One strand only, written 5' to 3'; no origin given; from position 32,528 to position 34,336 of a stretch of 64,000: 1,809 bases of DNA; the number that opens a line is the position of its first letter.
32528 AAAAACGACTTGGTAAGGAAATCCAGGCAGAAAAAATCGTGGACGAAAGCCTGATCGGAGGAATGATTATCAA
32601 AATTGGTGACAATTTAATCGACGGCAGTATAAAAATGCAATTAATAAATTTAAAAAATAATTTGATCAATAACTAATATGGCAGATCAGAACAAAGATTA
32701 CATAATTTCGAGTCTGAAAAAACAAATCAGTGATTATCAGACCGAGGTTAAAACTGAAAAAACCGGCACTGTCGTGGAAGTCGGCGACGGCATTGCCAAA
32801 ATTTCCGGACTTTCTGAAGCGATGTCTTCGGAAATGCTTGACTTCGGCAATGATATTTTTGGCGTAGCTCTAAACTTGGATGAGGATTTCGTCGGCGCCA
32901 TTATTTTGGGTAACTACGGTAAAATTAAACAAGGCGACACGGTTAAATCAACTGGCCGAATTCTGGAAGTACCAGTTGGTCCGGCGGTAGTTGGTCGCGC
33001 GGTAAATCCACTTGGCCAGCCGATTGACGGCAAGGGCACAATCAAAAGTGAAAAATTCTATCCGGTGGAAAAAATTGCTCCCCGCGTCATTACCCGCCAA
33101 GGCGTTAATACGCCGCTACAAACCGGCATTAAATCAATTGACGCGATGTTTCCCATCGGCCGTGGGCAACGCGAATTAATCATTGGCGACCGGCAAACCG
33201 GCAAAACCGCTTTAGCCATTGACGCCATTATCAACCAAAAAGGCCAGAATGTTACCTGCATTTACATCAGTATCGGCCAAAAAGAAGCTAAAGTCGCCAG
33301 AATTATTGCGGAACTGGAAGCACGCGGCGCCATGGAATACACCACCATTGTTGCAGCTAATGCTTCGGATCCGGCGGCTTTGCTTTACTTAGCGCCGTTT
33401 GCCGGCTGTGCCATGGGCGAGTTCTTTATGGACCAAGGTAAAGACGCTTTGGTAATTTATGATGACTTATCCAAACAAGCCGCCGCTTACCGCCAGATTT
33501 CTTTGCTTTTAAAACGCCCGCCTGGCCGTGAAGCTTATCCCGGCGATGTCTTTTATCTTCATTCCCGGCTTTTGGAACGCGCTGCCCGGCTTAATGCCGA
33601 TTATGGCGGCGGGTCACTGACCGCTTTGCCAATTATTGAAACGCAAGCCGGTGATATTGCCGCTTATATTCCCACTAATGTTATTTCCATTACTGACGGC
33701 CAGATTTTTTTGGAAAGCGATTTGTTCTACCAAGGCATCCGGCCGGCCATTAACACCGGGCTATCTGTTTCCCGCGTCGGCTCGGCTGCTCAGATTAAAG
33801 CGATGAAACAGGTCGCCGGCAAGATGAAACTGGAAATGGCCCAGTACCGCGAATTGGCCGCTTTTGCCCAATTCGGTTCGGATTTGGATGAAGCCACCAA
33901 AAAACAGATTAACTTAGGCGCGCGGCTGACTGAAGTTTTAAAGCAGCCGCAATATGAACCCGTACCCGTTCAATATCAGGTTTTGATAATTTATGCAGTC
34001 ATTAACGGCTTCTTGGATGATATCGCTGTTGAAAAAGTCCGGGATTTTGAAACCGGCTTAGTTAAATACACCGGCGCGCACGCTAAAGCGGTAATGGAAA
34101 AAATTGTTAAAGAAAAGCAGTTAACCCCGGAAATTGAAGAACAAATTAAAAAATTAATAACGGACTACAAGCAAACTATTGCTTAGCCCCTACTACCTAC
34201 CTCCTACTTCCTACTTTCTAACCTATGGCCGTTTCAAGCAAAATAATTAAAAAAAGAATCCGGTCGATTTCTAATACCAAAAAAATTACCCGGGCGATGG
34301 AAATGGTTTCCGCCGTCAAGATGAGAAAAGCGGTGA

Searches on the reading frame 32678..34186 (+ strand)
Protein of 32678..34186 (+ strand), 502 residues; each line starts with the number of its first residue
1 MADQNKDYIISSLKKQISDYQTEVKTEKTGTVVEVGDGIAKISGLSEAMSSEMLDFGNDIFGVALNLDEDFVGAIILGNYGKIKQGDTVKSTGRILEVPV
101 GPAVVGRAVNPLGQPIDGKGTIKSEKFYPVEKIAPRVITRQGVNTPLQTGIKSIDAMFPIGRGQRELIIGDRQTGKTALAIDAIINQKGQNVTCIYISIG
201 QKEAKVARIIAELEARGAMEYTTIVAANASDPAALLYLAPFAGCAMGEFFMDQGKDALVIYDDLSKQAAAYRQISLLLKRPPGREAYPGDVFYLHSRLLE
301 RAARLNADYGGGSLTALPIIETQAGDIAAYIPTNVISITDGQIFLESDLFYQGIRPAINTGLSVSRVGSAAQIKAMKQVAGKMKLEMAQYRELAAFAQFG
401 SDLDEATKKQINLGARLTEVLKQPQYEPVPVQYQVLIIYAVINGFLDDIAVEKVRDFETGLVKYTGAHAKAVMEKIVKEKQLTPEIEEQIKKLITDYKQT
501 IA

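Call 11: search_protein_families(library=pfam, proteins=[window:32678-34186:+], max_evalue=0.001)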
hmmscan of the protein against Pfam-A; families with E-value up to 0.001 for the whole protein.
window:32678-34186:+ (502 aa): 4 families
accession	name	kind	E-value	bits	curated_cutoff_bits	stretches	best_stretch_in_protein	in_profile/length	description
PF00006.31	ATP-synt_ab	-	9.2e-82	274.2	29.5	1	150-365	1-213/213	ATP synthase alpha/beta family, nucleotide-binding domain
PF00306.32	ATP-synt_ab_C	-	2.1e-48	164.3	27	1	372-496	1-125/126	ATP synthase alpha/beta chain, C terminal domain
PF02874.29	ATP-synt_ab_N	-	7.9e-17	62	20.9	1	26-93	2-69/69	ATP synthase alpha/beta family, beta-barrel domain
PF06745.19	ATPase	-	6.1e-05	22.9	26.6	1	148-211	2-68/231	KaiC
